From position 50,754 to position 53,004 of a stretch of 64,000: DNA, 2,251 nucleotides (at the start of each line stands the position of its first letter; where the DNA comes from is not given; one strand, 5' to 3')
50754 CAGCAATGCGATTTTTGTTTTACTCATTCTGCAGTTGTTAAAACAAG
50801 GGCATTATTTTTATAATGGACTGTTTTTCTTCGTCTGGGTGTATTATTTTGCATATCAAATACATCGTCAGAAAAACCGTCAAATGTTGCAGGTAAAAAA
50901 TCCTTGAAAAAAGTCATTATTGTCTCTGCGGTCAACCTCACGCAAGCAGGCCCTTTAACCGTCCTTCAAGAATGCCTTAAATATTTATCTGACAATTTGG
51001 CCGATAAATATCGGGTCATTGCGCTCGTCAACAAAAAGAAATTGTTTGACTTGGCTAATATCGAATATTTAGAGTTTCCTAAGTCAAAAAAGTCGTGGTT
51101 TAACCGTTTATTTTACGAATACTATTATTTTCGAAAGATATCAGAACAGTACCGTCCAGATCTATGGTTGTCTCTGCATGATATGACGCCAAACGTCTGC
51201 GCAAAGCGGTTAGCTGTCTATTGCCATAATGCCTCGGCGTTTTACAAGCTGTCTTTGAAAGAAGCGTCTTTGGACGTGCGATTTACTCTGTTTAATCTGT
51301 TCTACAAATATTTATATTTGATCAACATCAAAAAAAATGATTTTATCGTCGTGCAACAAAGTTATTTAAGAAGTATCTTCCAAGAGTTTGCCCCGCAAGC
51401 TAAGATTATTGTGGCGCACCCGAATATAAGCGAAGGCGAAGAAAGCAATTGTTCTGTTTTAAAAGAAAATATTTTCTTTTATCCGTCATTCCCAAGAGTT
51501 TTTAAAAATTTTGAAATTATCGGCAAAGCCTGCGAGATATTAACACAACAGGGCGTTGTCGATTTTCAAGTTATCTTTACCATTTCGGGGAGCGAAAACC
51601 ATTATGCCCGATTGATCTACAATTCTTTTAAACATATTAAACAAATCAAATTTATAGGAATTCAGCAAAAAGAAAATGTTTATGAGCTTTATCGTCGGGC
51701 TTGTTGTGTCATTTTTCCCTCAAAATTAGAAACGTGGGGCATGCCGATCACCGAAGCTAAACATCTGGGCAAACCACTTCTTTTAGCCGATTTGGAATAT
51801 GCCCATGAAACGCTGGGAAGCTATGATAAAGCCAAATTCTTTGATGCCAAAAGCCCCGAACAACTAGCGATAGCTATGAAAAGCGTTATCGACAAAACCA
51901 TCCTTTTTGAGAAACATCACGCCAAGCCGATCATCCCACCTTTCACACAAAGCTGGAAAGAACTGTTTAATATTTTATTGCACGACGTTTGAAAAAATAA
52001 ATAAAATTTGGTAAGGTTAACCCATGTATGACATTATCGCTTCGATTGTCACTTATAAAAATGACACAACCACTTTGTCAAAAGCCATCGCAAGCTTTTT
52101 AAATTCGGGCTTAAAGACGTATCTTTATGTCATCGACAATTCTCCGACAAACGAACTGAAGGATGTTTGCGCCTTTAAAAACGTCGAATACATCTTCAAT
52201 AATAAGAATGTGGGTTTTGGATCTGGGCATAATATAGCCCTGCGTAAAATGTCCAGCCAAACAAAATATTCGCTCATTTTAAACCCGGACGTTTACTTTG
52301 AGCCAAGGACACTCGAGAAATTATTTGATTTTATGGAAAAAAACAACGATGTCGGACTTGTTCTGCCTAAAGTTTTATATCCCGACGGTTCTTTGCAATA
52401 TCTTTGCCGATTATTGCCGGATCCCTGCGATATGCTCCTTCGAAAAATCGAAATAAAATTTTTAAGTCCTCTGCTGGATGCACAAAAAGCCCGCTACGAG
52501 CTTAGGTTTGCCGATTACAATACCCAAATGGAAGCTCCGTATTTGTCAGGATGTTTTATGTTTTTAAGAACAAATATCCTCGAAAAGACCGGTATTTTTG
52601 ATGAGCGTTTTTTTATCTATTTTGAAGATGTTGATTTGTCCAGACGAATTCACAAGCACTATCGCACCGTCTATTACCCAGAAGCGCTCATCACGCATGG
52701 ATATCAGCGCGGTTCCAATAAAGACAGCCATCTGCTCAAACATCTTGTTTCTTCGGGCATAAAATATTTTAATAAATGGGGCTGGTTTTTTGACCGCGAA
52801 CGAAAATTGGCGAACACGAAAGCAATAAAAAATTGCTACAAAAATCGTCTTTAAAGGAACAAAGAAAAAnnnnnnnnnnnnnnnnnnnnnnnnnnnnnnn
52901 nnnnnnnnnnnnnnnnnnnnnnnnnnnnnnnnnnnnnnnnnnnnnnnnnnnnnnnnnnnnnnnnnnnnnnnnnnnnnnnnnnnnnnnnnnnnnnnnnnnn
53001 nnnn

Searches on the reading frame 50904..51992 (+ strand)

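Call 49: search_protein_families(library=pfam, proteins=[window:50904-51992:+], max_evalue=0.00001)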
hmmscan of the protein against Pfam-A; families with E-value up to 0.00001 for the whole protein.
window:50904-51992:+ (362 aa): 2 families
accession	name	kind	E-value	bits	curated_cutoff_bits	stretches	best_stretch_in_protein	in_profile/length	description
PF00534.26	Glycos_transf_1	-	2.9e-17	63.2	26.4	1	190-332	18-159/172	Glycosyl transferases group 1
PF13692.12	Glyco_trans_1_4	-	3.9e-10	40.6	27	1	190-330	4-141/142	Glycosyl transferases group 1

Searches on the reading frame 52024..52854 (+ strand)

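Call 49: search_protein_families(library=pfam, proteins=[window:52024-52854:+], max_evalue=0.00001)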
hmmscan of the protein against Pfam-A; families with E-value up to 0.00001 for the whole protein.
window:52024-52854:+ (276 aa): 3 families
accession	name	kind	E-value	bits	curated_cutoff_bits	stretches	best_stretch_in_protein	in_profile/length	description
PF00535.33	Glycos_transf_2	-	1.1e-13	51.9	23.3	1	8-187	3-165/168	Glycosyl transferase family 2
PF13641.12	Glyco_tranf_2_3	-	5.4e-09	36.8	27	1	8-225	7-211/230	Glycosyltransferase like family 2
PF10111.15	Glyco_tranf_2_2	-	6.5e-06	26.3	27.3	1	38-224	37-214/276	Glycosyltransferase like family 2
